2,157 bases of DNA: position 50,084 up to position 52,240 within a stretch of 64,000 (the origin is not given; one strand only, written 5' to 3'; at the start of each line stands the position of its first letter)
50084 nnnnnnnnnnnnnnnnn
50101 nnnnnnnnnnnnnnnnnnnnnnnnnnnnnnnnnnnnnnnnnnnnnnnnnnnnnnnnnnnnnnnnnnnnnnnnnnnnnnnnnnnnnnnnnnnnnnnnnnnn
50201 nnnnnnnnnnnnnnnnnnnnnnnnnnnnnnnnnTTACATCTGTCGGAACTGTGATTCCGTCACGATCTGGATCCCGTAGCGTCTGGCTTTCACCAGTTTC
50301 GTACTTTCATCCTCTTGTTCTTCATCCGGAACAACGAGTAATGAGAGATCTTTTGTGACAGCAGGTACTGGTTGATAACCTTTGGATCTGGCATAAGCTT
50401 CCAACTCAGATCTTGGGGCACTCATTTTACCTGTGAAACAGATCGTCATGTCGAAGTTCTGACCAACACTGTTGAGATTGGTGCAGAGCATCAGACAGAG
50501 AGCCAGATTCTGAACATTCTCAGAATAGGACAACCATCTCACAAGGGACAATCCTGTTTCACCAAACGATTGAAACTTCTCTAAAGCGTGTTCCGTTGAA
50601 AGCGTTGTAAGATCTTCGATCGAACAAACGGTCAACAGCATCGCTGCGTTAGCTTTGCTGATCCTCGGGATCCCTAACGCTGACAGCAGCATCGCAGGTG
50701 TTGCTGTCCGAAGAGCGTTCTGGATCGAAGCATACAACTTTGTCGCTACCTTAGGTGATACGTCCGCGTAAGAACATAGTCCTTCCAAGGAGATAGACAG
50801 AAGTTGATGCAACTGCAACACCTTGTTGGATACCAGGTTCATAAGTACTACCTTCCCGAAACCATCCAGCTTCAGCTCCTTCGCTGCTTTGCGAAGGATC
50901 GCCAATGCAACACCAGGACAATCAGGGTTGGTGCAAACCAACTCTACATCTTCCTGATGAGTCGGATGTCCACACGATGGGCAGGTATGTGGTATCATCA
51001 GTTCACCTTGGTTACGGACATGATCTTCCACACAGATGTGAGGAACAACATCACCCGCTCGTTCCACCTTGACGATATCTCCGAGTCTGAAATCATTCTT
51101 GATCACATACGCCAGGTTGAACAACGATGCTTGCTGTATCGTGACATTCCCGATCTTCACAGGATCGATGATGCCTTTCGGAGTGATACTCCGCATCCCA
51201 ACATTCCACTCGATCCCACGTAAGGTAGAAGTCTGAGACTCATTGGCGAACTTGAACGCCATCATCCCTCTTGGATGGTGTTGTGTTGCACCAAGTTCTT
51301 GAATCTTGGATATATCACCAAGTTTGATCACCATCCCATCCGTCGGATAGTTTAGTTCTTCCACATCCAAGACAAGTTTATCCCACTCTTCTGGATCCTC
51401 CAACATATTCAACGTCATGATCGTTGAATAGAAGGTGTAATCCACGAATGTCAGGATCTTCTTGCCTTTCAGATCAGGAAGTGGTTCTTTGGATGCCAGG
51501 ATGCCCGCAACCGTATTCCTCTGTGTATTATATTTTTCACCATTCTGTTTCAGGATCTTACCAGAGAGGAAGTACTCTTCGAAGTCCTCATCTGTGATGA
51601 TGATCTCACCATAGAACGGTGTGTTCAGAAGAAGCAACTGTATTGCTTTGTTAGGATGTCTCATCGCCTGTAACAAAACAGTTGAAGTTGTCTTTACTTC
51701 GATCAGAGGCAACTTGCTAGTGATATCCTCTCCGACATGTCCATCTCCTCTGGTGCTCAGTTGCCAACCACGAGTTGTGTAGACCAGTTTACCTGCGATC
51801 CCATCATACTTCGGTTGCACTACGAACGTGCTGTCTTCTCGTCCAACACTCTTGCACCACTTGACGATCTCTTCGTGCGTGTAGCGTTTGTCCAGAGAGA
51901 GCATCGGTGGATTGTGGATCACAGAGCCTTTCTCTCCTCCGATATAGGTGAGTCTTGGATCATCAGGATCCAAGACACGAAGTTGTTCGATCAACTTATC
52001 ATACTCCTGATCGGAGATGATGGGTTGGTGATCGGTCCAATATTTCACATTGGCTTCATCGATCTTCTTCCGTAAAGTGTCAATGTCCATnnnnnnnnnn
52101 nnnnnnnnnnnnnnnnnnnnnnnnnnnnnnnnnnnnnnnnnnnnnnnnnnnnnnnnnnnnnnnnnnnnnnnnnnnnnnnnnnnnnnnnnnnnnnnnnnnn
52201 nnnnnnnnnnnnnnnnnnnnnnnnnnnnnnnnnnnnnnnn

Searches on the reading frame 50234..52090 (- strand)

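Call 7: search_protein_families(library=phrogs, proteins=[window:50234-52090:-], max_evalue=0.00001)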
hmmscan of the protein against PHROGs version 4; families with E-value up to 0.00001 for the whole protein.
window:50234-52090:- (618 aa): 4 families
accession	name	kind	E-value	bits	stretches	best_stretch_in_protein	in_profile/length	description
phrog_3869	-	DNA, RNA and nucleotide metabolism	2.8e-108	364.2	2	230-617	254-651/656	NAD-dependent DNA ligase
phrog_3359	-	DNA, RNA and nucleotide metabolism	7.2e-45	154.6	2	175-353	131-320/325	NAD-dependent DNA ligase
phrog_3498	-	DNA, RNA and nucleotide metabolism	3.7e-28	100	1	365-616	4-250/256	NAD-dependent DNA ligase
phrog_2561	-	DNA, RNA and nucleotide metabolism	2.5e-11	45.1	1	547-618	91-159/167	DNA ligase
